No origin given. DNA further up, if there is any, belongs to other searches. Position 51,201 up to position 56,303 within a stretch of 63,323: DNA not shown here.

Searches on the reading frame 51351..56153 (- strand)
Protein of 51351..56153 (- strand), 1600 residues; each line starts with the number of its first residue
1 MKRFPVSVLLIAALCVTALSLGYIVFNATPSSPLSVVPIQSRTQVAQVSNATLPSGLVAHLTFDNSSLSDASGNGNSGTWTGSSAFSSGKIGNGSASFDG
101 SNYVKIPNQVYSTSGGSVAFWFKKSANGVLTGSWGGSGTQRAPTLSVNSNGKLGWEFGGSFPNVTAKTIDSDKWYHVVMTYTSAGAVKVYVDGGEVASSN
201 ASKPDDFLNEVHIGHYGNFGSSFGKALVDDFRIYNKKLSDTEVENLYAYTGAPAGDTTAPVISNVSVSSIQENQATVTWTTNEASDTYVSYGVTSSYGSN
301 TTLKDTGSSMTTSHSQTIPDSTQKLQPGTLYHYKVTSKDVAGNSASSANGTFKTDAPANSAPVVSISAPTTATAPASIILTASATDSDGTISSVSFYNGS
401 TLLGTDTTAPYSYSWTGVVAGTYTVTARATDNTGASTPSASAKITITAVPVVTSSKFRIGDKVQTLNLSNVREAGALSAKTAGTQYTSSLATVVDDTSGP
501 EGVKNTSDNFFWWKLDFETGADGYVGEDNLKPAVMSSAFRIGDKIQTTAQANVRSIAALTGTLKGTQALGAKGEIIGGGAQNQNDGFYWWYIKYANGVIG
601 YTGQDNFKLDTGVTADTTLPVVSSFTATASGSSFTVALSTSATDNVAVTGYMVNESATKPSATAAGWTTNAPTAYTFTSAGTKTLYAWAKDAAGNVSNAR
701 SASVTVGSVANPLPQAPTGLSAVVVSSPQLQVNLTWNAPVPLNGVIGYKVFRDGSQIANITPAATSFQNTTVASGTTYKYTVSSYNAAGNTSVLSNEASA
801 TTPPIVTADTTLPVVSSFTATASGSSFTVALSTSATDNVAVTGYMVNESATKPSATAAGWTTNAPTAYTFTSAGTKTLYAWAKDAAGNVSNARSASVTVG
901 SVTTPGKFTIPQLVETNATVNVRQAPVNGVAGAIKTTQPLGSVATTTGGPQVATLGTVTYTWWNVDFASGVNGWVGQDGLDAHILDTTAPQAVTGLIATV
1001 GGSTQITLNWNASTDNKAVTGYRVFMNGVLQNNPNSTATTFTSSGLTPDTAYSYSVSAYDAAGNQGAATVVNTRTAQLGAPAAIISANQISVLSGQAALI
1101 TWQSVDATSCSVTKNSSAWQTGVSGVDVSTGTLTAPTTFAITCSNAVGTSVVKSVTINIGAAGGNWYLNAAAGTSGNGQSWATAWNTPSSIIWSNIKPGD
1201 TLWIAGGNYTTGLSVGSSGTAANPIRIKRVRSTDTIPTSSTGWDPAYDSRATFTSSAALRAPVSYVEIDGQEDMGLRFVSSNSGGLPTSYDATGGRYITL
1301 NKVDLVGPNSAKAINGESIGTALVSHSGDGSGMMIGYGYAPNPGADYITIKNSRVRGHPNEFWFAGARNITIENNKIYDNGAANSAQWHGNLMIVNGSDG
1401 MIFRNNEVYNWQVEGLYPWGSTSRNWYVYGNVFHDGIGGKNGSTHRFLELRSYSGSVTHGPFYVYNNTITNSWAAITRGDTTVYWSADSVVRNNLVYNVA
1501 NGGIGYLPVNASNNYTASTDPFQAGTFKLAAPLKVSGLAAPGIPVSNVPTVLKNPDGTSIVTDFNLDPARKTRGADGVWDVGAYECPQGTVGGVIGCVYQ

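Call 9: search_protein_families(library=pfam, proteins=[window:51351-56153:-], max_evalue=0.01)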
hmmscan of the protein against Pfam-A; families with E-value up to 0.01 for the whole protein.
window:51351-56153:- (1600 aa): 13 families
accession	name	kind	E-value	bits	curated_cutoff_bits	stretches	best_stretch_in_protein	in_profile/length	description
PF13385.13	Laminin_G_3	-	2.6e-20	73.5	27.6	1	99-243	2-150/151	Concanavalin A-like lectin/glucanases superfamily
PF00041.27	fn3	-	2.4e-17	63.4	25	3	992-1071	2-81/84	Fibronectin type III domain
PF17957.7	Big_7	-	5.2e-14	53.1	24.1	1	362-427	1-70/70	Bacterial Ig domain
PF25059.1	FN3_DSCAM-DSCAML_C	-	2e-05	25.3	39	0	1034-1077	40-83/89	DSCAM/DSCAML C-terminal Fn3-like domain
PF25788.1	Ig_Rha78A_N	-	9.8e-05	23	27.4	0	269-354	14-101/105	Rha78A-like, N-terminal immunoglobulin domain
PF19077.6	Big_13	-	0.00015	22.6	27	0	831-899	33-100/102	Bacterial Ig-like domain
PF07495.19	Y_Y_Y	-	0.00023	21.5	26.6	1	406-447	26-63/65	Y_Y_Y domain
PF18911.6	PKD_4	-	0.00026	21.4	27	1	359-446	1-85/85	PKD domain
PF18370.7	RGI_lyase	-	0.00045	21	27.8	0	732-783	19-69/86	Rhamnogalacturonan I lyases beta-sheet domain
PF16655.11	PhoD_N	-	0.00071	20.5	30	0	275-354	12-90/90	PhoD-like phosphatase, N-terminal domain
PF06486.16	DUF1093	-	0.0048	17.9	26.3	0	769-798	20-52/81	Protein of unknown function (DUF1093)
PF03640.20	Lipoprotein_15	-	0.0085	16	24.4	0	683-694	17-29/47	Secreted repeat of unknown function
PF24421.1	Ig_J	-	0.0091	16.5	29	0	399-448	54-103/104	Tip attachment protein J, Ig-like domain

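Call 20: search_protein_families(library=ncbifam, proteins=[window:51351-56153:-], max_evalue=0.01)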
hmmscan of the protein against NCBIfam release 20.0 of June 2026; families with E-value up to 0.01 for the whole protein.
window:51351-56153:- (1600 aa): 3 families
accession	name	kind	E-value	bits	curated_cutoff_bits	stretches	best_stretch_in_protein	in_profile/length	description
NF041611.1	exoglucan_CbhB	equivalog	1.7e-48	165.4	1950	4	606-807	692-891/997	exoglucanase CbhB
NF047446.1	barrel_OmpL47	domain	8.5e-09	35.7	40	2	666-706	29-68/68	OmpL47-type beta-barrel domain-containing protein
TIGR03000.1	plancto_dom_1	domain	0.00073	19.4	43.1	0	1035-1066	25-57/75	TIGR03000 domain-containing protein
